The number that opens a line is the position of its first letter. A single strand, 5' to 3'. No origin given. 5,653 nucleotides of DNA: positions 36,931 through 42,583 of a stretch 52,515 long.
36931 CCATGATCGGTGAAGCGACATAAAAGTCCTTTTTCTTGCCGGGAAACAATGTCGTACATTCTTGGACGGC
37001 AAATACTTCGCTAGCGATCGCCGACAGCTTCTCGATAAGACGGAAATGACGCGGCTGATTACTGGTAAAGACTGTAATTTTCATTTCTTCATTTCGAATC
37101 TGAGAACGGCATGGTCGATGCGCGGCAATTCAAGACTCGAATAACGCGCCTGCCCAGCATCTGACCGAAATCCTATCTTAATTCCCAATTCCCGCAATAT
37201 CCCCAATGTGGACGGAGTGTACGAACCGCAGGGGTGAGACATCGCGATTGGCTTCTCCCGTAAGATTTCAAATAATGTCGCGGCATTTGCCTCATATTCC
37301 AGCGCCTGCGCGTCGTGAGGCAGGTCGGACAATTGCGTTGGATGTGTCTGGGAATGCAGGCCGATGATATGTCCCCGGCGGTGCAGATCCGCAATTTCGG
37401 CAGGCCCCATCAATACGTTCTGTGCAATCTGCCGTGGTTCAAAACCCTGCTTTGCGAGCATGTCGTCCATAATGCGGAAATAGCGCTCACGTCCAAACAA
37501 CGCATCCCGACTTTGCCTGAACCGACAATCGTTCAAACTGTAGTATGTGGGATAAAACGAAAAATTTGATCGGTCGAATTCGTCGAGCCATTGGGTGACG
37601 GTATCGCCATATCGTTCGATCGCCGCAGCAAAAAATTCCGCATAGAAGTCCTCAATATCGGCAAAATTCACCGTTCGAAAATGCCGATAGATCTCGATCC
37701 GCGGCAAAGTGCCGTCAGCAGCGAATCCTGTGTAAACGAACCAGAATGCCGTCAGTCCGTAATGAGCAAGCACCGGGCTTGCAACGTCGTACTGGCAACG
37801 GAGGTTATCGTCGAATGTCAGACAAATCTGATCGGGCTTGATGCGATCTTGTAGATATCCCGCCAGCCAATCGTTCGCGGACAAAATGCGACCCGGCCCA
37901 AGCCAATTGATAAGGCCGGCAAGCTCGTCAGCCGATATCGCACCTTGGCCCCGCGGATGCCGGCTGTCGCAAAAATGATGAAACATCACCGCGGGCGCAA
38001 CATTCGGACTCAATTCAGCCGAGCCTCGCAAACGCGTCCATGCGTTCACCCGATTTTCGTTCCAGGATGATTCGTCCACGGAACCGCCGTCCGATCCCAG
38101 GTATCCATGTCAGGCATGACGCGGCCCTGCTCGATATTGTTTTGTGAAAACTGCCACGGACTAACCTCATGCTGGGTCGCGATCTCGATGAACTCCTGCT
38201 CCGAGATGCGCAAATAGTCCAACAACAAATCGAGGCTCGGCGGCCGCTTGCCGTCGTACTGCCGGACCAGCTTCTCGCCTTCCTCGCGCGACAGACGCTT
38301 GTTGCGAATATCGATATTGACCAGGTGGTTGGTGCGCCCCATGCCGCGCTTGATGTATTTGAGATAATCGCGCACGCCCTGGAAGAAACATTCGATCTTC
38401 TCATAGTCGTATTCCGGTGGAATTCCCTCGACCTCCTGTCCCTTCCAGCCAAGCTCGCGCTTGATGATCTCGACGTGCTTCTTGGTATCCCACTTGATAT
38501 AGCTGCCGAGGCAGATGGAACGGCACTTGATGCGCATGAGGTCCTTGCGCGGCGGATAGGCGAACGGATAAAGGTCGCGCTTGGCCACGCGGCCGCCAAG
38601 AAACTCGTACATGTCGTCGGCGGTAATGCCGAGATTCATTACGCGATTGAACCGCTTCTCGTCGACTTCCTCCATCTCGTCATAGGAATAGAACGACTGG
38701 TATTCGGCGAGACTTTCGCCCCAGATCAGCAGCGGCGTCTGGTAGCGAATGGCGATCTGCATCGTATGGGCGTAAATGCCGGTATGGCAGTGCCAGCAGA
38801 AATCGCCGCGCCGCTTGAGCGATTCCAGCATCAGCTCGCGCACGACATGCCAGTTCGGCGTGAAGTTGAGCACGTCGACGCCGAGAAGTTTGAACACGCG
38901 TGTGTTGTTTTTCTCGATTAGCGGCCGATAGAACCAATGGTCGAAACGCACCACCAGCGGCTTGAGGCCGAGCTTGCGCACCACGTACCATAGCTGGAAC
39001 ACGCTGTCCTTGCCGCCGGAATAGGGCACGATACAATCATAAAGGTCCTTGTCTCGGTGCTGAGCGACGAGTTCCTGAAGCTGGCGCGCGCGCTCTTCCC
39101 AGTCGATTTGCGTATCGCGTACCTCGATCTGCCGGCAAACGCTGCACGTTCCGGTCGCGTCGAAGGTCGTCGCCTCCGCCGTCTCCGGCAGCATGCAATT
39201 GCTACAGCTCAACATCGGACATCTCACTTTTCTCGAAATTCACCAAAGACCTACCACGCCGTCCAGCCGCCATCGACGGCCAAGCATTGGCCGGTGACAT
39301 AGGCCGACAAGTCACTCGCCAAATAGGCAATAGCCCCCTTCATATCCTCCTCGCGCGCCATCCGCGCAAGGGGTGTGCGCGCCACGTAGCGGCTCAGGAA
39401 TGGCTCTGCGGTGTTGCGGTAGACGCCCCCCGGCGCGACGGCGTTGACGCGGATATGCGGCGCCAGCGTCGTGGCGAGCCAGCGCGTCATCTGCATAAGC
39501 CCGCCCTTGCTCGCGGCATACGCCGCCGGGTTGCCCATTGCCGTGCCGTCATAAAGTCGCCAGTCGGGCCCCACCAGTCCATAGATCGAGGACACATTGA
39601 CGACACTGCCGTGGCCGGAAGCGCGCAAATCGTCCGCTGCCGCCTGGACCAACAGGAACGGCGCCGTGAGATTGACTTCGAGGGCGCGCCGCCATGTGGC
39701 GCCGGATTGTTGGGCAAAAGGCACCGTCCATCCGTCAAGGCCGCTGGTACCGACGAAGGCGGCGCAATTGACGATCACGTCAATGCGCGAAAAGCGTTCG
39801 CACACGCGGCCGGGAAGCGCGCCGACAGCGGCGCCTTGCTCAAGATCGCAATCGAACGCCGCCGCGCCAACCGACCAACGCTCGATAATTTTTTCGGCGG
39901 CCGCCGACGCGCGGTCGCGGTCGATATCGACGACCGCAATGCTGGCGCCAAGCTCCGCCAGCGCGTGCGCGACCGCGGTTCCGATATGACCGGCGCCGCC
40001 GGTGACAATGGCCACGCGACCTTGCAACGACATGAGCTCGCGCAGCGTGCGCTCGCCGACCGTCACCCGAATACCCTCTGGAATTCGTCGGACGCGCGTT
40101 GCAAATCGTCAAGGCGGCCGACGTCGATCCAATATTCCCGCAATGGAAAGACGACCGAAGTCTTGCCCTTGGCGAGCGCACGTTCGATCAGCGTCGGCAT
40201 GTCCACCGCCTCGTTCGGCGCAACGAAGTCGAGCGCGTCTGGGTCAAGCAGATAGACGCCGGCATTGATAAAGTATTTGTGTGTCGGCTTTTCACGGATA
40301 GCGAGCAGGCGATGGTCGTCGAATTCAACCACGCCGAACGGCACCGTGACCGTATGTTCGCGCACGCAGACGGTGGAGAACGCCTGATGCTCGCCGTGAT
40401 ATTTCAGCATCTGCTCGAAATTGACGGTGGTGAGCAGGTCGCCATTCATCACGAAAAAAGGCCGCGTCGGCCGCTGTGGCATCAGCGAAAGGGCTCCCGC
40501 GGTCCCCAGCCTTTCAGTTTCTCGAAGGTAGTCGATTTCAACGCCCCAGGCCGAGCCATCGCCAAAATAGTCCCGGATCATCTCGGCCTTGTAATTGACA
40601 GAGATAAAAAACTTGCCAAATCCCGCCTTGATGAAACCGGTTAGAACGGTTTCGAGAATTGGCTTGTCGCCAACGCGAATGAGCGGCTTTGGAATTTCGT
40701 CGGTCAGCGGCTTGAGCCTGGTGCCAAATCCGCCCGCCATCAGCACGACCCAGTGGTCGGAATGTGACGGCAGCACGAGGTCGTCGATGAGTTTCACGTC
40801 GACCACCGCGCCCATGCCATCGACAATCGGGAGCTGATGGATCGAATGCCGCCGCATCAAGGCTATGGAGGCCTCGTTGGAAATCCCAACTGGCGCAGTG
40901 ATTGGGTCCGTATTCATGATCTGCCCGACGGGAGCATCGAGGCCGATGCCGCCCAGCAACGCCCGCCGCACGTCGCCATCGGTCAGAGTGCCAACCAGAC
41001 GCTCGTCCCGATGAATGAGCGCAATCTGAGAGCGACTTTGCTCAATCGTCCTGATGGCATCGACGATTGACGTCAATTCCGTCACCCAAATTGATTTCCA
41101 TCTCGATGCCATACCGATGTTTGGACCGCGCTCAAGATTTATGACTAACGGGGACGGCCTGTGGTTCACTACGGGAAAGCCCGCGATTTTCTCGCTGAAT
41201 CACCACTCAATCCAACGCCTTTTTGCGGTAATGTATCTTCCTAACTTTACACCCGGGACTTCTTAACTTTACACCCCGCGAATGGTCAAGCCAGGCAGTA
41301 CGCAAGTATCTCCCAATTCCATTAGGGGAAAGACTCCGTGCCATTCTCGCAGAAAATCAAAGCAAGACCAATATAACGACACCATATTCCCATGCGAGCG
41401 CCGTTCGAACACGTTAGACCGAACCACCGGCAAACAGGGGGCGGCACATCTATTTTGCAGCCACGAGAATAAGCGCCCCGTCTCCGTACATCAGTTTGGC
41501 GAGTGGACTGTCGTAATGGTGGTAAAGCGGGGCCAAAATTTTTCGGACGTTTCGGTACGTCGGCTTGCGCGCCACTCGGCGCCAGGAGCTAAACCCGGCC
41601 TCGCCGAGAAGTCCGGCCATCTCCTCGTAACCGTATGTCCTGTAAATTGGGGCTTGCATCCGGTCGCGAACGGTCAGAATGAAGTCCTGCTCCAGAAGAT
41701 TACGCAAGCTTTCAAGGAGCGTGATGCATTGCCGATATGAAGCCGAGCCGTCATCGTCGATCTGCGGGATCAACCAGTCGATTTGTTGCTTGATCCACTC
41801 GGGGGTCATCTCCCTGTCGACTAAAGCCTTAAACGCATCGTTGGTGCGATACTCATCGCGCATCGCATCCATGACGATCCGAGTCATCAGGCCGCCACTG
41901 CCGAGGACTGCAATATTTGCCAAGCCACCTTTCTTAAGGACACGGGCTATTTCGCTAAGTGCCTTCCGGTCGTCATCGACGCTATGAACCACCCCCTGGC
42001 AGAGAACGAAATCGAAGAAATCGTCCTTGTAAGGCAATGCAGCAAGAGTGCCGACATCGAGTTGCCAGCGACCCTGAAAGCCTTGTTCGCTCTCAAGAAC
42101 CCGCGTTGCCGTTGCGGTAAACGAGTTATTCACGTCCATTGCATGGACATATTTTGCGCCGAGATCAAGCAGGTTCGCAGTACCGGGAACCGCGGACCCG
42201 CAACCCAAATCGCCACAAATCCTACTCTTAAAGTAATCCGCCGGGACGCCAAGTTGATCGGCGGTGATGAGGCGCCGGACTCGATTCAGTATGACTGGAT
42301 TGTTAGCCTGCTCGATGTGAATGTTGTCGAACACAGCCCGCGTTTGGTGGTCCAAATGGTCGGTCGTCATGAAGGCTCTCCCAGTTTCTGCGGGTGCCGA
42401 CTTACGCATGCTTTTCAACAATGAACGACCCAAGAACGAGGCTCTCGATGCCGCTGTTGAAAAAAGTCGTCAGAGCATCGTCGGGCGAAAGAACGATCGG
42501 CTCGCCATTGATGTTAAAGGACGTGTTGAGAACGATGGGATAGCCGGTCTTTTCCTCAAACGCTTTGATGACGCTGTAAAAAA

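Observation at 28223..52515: Nonulosonic-acid glycan locus with an unusually dense and mixed set of tailoring enzymes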

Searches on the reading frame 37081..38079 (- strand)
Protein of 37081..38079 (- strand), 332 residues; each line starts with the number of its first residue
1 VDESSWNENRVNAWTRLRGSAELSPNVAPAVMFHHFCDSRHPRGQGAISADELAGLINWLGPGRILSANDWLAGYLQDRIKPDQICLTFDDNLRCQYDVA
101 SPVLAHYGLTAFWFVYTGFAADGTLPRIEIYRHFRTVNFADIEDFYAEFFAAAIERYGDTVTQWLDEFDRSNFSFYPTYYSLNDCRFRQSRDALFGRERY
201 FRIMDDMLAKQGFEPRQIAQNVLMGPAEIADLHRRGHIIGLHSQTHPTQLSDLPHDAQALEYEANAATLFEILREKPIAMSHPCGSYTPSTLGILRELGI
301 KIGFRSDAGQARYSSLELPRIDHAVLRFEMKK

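Call 5: search_protein_families(library=pfam, proteins=[window:37081-38079:-], max_evalue=0.001)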
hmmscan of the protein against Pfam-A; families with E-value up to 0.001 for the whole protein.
window:37081-38079:- (332 aa): 1 family
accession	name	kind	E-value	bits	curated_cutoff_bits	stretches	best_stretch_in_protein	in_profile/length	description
PF01522.26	Polysacc_deac_1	-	9.1e-15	55.2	23.1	1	218-301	40-122/124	Polysaccharide deacetylase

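Call 7: search_protein_families(library=ncbifam, proteins=[window:37081-38079:-], max_evalue=0.001)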
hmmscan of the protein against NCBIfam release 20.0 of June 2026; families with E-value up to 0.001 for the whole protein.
window:37081-38079:- (332 aa): 2 families
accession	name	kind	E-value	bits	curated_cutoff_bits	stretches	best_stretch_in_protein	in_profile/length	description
TIGR03938.2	deacetyl_PgaB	equivalog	1.3e-05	23.7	321.9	1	32-117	7-98/621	poly-beta-1,6-N-acetyl-D-glucosamine N-deacetylase PgaB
TIGR02764.1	spore_ybaN_pdaB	equivalog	0.00065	19.5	237.4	0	222-301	44-122/191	polysaccharide deacetylase family sporulation protein PdaB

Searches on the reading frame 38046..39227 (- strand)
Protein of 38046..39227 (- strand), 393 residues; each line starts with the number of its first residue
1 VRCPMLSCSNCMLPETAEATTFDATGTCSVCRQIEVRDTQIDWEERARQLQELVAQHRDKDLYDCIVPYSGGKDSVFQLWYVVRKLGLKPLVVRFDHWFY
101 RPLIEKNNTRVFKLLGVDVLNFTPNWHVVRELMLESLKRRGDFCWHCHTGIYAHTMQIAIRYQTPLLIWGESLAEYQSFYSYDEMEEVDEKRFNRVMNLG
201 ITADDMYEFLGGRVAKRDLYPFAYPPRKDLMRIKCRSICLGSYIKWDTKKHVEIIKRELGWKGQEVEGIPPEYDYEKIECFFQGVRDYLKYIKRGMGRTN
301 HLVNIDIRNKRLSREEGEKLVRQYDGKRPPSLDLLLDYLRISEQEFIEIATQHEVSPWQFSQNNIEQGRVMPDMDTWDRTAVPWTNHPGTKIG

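Call 5: search_protein_families(library=pfam, proteins=[window:38046-39227:-], max_evalue=0.001)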
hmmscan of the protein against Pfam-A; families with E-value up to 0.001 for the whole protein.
window:38046-39227:- (393 aa): 0 families

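Call 8: search_protein_families(library=ncbifam, proteins=[window:38046-39227:-], max_evalue=0.001)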
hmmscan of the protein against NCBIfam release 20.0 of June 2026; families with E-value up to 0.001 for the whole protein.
window:38046-39227:- (393 aa): 1 family
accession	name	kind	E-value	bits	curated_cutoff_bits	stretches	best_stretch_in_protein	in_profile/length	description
TIGR03573.1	WbuX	subfamily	5e-119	397.8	203.2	1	5-349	1-342/344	N-acetyl sugar amidotransferase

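Call 56: search_protein_families(library=pfam, proteins=[window:38046-39227:-], max_evalue=0.01)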
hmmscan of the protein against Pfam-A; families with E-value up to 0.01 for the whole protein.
window:38046-39227:- (393 aa): 1 family
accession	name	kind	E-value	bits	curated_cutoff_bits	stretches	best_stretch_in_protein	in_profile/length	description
PF01902.24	Diphthami_syn_2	-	0.0039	17.2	23.2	0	66-95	4-33/219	Diphthamide synthase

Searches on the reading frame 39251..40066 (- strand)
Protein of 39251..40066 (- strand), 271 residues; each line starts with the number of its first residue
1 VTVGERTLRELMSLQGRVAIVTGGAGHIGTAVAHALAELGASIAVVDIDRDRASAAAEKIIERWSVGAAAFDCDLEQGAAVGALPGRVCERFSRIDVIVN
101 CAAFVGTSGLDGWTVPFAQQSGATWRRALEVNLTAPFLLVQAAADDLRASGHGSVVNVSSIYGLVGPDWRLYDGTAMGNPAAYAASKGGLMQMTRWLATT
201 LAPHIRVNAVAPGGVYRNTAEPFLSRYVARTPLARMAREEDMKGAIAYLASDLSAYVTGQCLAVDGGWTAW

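Call 5: search_protein_families(library=pfam, proteins=[window:39251-40066:-], max_evalue=0.001)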
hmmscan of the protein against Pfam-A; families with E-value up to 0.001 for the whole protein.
window:39251-40066:- (271 aa): 7 families
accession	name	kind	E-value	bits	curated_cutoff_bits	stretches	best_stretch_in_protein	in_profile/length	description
PF13561.12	adh_short_C2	-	3.4e-49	168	27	1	28-269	8-236/236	Enoyl-(Acyl carrier protein) reductase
PF00106.31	adh_short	-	3.4e-40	138.1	26.6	1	17-217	1-184/195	short chain dehydrogenase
PF01370.27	Epimerase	-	7e-09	35.9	20.9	1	20-197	2-156/240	NAD dependent epimerase/dehydratase family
PF08659.16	KR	-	4.1e-08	33.8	22.6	1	20-168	4-144/180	KR domain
PF02737.24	3HCDH_N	-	0.00025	21.5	22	1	19-65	3-47/180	3-hydroxyacyl-CoA dehydrogenase, NAD binding domain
PF02254.24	TrkA_N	-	0.00047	20.9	23.8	0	24-62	5-43/116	TrkA-N domain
PF23441.1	SDR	-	0.00053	19.9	27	0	20-267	11-254/258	SDR-like rossmann domain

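Call 8: search_protein_families(library=ncbifam, proteins=[window:39251-40066:-], max_evalue=0.001)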
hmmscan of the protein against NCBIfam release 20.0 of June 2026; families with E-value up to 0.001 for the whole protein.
window:39251-40066:- (271 aa): 226 families (the best 25 are shown)
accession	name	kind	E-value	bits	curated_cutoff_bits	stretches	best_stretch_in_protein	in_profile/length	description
NF006070.0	PRK08213.1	subfamily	2.8e-54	184.4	279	1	6-270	2-258/259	gluconate 5-dehydrogenase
NF005559.1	PRK07231.1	subfamily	1.3e-53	182.1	215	1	14-269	2-248/249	glucose 1-dehydrogenase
NF006619.0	PRK09186.1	equivalog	1.4e-52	178.9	255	1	14-269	2-255/256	oxidoreductase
NF009466.0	PRK12826.1-2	subfamily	5.9e-46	156.9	222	1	16-268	3-244/248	3-oxoacyl-ACP reductase FabG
NF052558.1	MBtsdlDhBudC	equivalog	8.3e-44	150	270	1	15-271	2-244/250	meso-2,3-butanediol dehydrogenase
NF004791.0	PRK06138.1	equivalog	5.7e-43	147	312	1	12-271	1-252/252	SDR family oxidoreductase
NF005067.0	PRK06484.1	equivalog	6.3e-43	147.1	713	1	13-270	6-253/524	short chain dehydrogenase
NF004198.0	PRK05653.1-3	equivalog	1.5e-42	145.7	296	1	13-268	4-246/248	3-oxoacyl-ACP reductase FabG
NF047923.1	pyridox_DH_SDR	equivalog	2.9e-42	144.9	325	1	15-270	2-242/243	pyridoxal 4-dehydrogenase, SDR-type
NF009468.0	PRK12826.1-4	equivalog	3.1e-42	145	318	1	13-268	4-247/256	SDR family oxidoreductase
NF006121.0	PRK08265.1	subfamily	2.8e-41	141.8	294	1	13-270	4-247/263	short chain dehydrogenase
NF053701.1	CsHdxCHCADhChcB2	equivalog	2.8e-41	141.7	350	1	14-270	1-244/245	cis-4-hydroxycyclohexanecarboxylate dehydrogenase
NF005309.0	PRK06841.1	subfamily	3.6e-41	141.4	286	1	7-269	6-253/255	GolD/DthD family dehydrogenase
NF005446.0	PRK07035.1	equivalog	8.9e-41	139.8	373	1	10-269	5-254/255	SDR family oxidoreductase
TIGR01830.1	3oxo_ACP_reduc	equivalog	1.2e-40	139.7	297.75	1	19-267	1-237/239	3-oxoacyl-[acyl-carrier-protein] reductase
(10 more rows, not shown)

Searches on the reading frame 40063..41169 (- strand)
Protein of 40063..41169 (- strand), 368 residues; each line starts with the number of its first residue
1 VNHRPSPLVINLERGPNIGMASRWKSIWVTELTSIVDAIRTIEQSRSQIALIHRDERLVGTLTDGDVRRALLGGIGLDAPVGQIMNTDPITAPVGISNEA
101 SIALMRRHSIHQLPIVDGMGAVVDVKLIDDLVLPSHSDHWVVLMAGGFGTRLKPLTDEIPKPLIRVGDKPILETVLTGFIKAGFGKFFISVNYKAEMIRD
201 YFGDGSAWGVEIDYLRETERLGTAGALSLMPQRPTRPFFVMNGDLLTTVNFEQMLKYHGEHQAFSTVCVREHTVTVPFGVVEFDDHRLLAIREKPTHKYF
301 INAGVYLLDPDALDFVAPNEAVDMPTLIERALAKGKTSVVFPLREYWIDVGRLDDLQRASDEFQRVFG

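Call 5: search_protein_families(library=pfam, proteins=[window:40063-41169:-], max_evalue=0.001)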
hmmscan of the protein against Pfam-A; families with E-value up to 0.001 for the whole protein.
window:40063-41169:- (368 aa): 3 families
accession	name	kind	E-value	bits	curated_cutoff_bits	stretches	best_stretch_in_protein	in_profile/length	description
PF00483.29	NTP_transferase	-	1.3e-43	149.8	21.2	1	142-362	3-241/245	Nucleotidyl transferase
PF00571.33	CBS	-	6.6e-13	49.2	24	2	81-120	1-40/57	CBS domain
PF12804.13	NTP_transf_3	-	6e-08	33.5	27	1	141-271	1-124/160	MobA-like NTP transferase domain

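Call 8: search_protein_families(library=ncbifam, proteins=[window:40063-41169:-], max_evalue=0.001)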
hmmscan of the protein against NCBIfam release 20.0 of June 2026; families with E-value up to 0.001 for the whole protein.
window:40063-41169:- (368 aa): 31 families (the best 25 are shown)
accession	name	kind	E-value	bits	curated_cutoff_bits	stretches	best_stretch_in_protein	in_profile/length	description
TIGR03992.1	Arch_glmU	subfamily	1.5e-39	136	292.1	1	141-359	3-223/393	bifunctional sugar-1-phosphate nucleotidylyltransferase/acetyltransferase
NF052502.1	man1P_GTase_Rv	exception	3e-38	131.6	440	1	142-363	4-230/352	mannose-1-phosphate guanylyltransferase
NF045761.1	NAMPUrTaseMurU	equivalog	1.1e-32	113.7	250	1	142-359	4-223/226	N-acetylmuramate alpha-1-phosphate uridylyltransferase MurU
NF041313.1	UDPGP_AglF_Halo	equivalog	1.5e-27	96.6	400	1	142-360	4-231/234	UTP--glucose-1-phosphate uridylyltransferase AglF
NF049965.1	GlMnHpPGnyltfHddC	equivalog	2.1e-27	96.2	300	1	142-357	4-215/221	D-glycero-D-manno-heptose 1-phosphate guanosyltransferase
TIGR01208.1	rmlA_long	equivalog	1e-24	87.1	320.25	1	142-359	3-230/353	glucose-1-phosphate thymidylyltransferase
TIGR02623.1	G1P_cyt_trans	equivalog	2.8e-22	79.4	300.25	2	141-203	3-65/255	glucose-1-phosphate cytidylyltransferase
TIGR01207.1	rmlA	equivalog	7.2e-21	74.5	360.65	1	142-362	3-235/286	glucose-1-phosphate thymidylyltransferase RfbA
NF041173.1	Sug_nt_acttase_Thmprot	equivalog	9.2e-18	64.4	600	1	141-355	3-219/405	bifunctional sugar-1-phosphate nucleotidylyltransferase/acetyltransferase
TIGR02091.1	glgC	equivalog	9.1e-16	57.9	424.9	1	141-356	3-252/364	glucose-1-phosphate adenylyltransferase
NF003670.0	PRK05293.1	equivalog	1.2e-15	57.3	470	2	239-360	122-255/382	glucose-1-phosphate adenylyltransferase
NF001947.0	PRK00725.1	subfamily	1.3e-12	47.2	470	1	138-299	16-197/426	glucose-1-phosphate adenylyltransferase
NF012024.0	PRK15480.1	equivalog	7.5e-12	45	588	1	142-361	7-238/292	glucose-1-phosphate thymidylyltransferase RfbA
TIGR00393.1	kpsF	subfamily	4.5e-11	42.9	203.7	1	29-124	169-265/268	KpsF/GutQ family sugar-phosphate isomerase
NF002023.0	PRK00844.1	subfamily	5.4e-11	41.9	458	1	142-201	10-70/408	glucose-1-phosphate adenylyltransferase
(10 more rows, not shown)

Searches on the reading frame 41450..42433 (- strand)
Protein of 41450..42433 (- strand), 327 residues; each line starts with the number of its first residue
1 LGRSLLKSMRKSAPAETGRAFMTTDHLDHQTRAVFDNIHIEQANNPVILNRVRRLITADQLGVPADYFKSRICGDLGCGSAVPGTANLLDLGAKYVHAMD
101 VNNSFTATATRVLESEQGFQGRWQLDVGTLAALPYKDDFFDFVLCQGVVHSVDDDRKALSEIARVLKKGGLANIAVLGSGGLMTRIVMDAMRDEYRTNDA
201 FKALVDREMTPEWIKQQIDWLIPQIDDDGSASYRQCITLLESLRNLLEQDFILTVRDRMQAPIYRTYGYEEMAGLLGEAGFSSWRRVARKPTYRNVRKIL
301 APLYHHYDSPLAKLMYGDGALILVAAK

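Call 5: search_protein_families(library=pfam, proteins=[window:41450-42433:-], max_evalue=0.001)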
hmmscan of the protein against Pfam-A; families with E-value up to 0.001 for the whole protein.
window:41450-42433:- (327 aa): 6 families
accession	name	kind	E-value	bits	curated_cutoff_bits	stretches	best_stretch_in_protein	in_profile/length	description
PF08241.18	Methyltransf_11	-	1.4e-16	61.3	21.2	1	75-171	2-92/95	Methyltransferase domain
PF13649.12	Methyltransf_25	-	7.4e-13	49.5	27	1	75-170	3-97/97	Methyltransferase domain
PF08242.18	Methyltransf_12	-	2.1e-09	38.4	30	1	75-171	2-97/98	Methyltransferase domain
PF13847.12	Methyltransf_31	-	1.4e-08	35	27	1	75-174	9-109/145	Methyltransferase domain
PF01209.24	Ubie_methyltran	-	6.5e-06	26.1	20.1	1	75-172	53-149/233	ubiE/COQ5 methyltransferase family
PF13489.12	Methyltransf_23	-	4e-05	23.9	27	1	75-178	28-120/164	Methyltransferase domain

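Call 8: search_protein_families(library=ncbifam, proteins=[window:41450-42433:-], max_evalue=0.001)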
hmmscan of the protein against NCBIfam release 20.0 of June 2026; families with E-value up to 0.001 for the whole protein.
window:41450-42433:- (327 aa): 20 families
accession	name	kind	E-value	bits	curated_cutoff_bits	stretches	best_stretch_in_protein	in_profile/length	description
NF045667.1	MTase_DVU1556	equivalog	2e-09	37.2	155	1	75-172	28-117/213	DVU_1556 family methyltransferase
NF047649.1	MTase_UXPK_star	exception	4e-09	35.9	460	1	75-172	83-179/283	methyltransferase/UXPK-star double selenoprotein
NF040539.1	AST_met_ArsM_2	exception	3.1e-08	33.8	240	1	75-171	62-160/262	putative arsinothricin biosynthesis methyltransferase ArsM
NF041675.1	sarc_dimgly_tmase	equivalog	1.2e-07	32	550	1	96-170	92-165/278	sarcosine/dimethylglycine N-methyltransferase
TIGR02072.1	BioC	equivalog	3.1e-07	30.5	184.95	1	75-208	40-170/244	malonyl-ACP O-methyltransferase BioC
TIGR01934.1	MenG_MenH_UbiE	subfamily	9.7e-07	28.3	158.35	1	71-174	41-141/223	ubiquinone/menaquinone biosynthesis methyltransferase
NF001241.0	PRK00216.1-2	equivalog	1e-06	28.6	327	1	74-175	56-148/231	demethylmenaquinone methyltransferase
NF052510.1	methyltran_MpqE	exception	3.2e-06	26.7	335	1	95-171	73-148/234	methyl-plastoquinone biosynthesis methyltransferase MpqE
NF041537.1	ArsM_AhpD_UU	exception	6.7e-06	25.1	510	1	75-175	82-181/345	arsenite methyltransferase/AhpD domain selenoprotein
NF001244.0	PRK00216.1-5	equivalog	1.3e-05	24.6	216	1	72-174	51-153/236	bifunctional demethylmenaquinone methyltransferase/2-methoxy-6-polyprenyl-1,4-benzoquinol methylase UbiE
NF001240.0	PRK00216.1-1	equivalog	2.4e-05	23.5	378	1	96-171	91-165/251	bifunctional demethylmenaquinone methyltransferase/2-methoxy-6-polyprenyl-1,4-benzoquinol methylase UbiE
NF008823.0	PRK11873.1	subfamily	0.00011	21.8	263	1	96-175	105-182/272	arsenite methyltransferase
TIGR01983.1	UbiG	equivalog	0.00011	21.6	102.95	1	66-175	46-152/228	bifunctional 2-polyprenyl-6-hydroxyphenol methylase/3-demethylubiquinol 3-O-methyltransferase UbiG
NF001243.0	PRK00216.1-4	equivalog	0.00012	21.5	235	1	122-171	99-148/237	demethylmenaquinone methyltransferase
TIGR02752.1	MenG_heptapren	equivalog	0.00015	21.4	419.85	1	97-171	74-146/231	demethylmenaquinone methyltransferase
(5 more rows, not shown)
